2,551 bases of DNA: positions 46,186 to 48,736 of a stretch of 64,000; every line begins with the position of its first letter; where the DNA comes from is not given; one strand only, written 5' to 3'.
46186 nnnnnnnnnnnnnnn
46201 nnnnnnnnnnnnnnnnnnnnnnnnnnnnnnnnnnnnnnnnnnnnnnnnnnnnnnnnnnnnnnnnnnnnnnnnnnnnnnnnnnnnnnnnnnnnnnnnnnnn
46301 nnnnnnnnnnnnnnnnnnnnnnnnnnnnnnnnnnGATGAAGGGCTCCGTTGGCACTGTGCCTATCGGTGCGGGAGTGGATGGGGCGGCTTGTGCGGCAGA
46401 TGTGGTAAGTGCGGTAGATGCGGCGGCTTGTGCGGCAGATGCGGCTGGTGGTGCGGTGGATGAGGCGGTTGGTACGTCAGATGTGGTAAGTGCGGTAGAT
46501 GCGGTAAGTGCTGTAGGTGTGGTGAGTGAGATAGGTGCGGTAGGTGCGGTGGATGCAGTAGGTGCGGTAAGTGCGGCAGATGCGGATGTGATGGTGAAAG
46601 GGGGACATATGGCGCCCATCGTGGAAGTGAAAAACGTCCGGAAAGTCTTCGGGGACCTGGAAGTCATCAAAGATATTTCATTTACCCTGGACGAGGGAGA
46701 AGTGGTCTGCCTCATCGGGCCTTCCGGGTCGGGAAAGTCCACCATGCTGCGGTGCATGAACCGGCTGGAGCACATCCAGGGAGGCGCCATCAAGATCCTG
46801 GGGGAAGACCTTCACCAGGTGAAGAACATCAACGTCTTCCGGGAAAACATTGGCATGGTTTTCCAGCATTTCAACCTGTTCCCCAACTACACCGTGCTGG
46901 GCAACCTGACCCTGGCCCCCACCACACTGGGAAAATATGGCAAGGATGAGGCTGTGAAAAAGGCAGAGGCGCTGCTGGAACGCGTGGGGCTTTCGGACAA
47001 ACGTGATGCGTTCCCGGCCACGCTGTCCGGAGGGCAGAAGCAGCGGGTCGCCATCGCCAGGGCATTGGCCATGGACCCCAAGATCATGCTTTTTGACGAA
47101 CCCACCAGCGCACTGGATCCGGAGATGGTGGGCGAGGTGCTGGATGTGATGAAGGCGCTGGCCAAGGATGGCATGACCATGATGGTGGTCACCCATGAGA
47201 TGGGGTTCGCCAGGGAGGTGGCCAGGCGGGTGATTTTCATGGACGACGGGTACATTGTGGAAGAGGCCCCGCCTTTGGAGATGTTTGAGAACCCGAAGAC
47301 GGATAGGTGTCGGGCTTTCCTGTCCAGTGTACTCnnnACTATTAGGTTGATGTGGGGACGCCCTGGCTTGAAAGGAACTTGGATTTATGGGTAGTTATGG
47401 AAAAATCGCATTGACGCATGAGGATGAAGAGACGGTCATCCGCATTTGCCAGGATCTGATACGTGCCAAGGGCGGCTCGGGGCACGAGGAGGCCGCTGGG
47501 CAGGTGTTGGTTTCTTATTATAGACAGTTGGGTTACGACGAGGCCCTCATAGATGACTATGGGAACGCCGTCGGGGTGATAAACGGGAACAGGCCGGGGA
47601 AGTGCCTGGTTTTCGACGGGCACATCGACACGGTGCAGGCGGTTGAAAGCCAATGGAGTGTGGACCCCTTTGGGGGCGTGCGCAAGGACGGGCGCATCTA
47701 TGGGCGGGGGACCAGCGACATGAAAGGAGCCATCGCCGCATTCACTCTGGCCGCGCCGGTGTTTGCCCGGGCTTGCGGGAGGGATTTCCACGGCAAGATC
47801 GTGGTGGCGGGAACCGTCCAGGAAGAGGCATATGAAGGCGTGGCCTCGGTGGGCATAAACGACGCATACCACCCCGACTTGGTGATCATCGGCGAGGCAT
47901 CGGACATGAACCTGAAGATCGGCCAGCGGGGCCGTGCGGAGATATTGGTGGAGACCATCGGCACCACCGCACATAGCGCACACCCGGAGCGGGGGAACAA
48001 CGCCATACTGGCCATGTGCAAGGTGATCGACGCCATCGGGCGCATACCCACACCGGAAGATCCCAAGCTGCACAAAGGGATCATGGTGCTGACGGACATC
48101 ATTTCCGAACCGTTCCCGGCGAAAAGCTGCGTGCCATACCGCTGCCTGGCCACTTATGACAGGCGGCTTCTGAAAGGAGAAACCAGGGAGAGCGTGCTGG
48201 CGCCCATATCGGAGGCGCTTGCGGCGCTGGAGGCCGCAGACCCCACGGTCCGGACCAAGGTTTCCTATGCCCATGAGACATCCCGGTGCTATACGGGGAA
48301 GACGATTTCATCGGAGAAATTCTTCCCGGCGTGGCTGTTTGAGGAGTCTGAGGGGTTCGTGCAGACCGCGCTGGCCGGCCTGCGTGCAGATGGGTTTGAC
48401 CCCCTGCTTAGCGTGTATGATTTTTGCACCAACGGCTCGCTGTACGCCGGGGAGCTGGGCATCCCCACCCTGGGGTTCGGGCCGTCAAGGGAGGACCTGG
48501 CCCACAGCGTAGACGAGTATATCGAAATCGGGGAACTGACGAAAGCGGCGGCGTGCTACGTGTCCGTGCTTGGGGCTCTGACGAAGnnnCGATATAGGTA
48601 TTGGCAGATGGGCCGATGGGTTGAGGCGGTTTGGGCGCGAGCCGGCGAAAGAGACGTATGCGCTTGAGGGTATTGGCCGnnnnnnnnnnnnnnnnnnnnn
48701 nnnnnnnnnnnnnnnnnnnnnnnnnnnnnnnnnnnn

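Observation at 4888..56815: Intergenic spacers across the window are filled by tandem duplications anchored on the stop codon of the adjacent gene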

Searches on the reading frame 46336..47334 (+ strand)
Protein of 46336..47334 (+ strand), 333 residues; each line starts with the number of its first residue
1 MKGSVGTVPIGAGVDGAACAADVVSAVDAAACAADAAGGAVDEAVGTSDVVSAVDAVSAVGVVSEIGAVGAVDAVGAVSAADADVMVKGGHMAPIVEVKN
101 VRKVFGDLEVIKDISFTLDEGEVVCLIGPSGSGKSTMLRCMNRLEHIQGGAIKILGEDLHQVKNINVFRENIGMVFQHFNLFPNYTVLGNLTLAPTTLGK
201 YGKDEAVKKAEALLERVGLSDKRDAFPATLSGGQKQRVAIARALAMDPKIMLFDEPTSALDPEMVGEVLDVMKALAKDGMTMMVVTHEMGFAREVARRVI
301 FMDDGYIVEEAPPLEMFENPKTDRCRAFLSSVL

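Call 26: search_protein_families(library=pfam, proteins=[window:46336-47334:+])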
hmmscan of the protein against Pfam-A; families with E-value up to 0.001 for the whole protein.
window:46336-47334:+ (333 aa): 6 families
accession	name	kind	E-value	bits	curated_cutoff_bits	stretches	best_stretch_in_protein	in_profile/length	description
PF00005.33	ABC_tran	-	6.9e-40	137.3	25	1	112-258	2-137/137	ABC transporter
PF13304.12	AAA_21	-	9.5e-10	39.5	27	1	230-288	238-299/304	AAA domain, putative AbiEii toxin, Type IV TA system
PF02463.25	SMC_N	-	1.8e-08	34.5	40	1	207-296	120-206/220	RecF/RecN/SMC N terminal domain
PF13175.12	AAA_15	-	0.00034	20.8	32.1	0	111-169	14-75/374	AAA ATPase domain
PF13191.12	AAA_16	-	0.00061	20.8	32.6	0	120-148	23-51/167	AAA ATPase domain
PF13555.12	AAA_29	-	0.00061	19.9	27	0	116-138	17-39/61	P-loop containing region of AAA domain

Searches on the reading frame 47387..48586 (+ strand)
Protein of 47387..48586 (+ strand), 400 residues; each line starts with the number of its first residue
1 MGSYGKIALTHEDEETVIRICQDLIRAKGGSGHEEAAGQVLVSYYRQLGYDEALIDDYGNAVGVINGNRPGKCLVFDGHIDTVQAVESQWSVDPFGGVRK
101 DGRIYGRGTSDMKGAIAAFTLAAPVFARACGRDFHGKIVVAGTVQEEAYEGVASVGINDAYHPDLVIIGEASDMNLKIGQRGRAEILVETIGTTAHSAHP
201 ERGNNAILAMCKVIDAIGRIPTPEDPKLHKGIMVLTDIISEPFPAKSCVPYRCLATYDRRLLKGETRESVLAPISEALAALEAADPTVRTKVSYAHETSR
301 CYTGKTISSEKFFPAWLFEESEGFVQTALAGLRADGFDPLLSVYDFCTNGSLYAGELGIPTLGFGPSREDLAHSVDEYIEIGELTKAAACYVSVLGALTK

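Call 26: search_protein_families(library=pfam, proteins=[window:47387-48586:+])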
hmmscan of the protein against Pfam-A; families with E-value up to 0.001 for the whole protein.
window:47387-48586:+ (400 aa): 2 families
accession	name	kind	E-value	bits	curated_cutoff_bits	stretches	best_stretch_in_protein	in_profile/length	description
PF01546.33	Peptidase_M20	-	4e-24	86.1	24.6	1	76-395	2-204/206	Peptidase family M20/M25/M40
PF07687.19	M20_dimer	-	2.7e-11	43.8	21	1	178-282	1-103/107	Peptidase dimerisation domain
